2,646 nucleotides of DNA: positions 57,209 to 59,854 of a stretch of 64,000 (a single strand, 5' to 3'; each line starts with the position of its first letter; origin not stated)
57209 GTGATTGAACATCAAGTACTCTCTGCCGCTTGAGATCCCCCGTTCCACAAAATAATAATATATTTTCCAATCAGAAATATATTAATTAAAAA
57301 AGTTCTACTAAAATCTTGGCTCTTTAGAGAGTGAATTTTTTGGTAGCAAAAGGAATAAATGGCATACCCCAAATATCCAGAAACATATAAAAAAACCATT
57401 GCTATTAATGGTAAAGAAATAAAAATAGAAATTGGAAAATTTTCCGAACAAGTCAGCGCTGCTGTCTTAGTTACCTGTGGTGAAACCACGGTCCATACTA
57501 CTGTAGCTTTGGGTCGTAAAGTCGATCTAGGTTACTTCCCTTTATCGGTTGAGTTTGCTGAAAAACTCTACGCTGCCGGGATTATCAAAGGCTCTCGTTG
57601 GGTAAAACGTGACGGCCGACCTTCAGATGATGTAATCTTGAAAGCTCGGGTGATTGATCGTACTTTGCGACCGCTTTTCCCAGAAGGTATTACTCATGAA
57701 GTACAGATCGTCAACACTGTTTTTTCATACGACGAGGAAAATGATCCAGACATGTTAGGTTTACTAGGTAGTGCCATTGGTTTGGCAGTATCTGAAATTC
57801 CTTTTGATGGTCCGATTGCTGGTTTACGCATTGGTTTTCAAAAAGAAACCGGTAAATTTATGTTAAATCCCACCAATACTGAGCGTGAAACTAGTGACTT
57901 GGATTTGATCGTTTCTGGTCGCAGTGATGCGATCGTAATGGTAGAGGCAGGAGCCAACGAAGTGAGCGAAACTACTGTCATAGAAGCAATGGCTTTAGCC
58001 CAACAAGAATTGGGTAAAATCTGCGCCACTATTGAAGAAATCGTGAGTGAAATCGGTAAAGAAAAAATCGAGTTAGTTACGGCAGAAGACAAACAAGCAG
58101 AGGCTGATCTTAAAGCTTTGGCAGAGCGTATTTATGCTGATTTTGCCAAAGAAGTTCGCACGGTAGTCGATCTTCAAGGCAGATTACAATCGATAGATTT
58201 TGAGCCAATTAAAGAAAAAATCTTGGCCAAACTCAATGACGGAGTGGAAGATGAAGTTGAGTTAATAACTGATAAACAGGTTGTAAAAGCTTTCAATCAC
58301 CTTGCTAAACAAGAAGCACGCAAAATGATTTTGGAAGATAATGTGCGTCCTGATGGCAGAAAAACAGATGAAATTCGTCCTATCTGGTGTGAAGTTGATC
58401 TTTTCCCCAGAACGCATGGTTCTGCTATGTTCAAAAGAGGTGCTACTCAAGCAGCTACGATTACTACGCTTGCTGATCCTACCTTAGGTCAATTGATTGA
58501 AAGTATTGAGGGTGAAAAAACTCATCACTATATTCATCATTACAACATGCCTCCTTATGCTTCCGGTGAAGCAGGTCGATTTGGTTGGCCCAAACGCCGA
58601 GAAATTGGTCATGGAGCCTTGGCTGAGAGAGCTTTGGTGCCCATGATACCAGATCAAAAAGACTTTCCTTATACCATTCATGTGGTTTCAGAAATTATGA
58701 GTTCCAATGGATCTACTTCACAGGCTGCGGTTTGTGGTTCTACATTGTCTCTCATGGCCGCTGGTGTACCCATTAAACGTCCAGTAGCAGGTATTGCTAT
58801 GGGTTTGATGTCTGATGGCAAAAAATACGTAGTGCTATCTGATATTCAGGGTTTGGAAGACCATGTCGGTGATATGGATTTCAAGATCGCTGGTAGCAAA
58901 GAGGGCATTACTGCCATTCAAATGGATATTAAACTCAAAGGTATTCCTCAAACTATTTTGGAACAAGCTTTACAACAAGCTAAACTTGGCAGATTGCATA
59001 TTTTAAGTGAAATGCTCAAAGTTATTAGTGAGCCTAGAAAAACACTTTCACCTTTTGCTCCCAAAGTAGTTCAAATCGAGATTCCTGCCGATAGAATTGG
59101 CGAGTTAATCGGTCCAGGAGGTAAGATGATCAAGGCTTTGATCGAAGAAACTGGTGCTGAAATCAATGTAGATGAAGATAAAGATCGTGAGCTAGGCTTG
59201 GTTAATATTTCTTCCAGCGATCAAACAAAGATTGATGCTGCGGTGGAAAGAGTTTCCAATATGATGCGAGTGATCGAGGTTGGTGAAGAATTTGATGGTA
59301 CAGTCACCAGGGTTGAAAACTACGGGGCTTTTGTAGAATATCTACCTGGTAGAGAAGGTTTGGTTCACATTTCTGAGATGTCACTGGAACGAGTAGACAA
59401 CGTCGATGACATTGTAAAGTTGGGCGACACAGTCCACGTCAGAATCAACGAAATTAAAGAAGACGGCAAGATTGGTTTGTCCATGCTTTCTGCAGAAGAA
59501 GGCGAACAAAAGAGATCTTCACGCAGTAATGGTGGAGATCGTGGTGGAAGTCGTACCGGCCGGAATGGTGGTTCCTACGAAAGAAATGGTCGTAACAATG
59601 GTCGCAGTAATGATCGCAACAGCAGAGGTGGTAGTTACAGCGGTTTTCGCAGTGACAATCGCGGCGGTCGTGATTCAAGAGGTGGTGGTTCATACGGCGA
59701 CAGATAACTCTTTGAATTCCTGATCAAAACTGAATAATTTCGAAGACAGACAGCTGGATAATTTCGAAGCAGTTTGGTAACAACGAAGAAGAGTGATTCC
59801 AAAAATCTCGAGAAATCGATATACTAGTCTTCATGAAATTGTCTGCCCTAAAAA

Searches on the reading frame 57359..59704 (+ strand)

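Call 16: search_protein_families(library=pfam, proteins=[window:57359-59704:+], max_evalue=0.001)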
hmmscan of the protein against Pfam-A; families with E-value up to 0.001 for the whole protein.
window:57359-59704:+ (782 aa): 5 families
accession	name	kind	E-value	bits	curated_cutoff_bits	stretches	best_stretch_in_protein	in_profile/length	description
PF01138.27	RNase_PH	-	7.6e-44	149.7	25.5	2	338-471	1-130/130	3' exoribonuclease family, domain 1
PF00575.29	S1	-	1.9e-18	67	22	1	640-709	3-73/74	S1 RNA binding domain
PF03725.20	RNase_PH_C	-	6.1e-18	65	20.8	2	151-216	1-66/67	3' exoribonuclease family, domain 2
PF00013.35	KH_1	-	2e-12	47.1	21.5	1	571-633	2-65/66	KH domain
PF03726.19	PNPase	-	1.6e-07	32.1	24.6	1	254-335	2-81/81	Polyribonucleotide nucleotidyltransferase, RNA binding domain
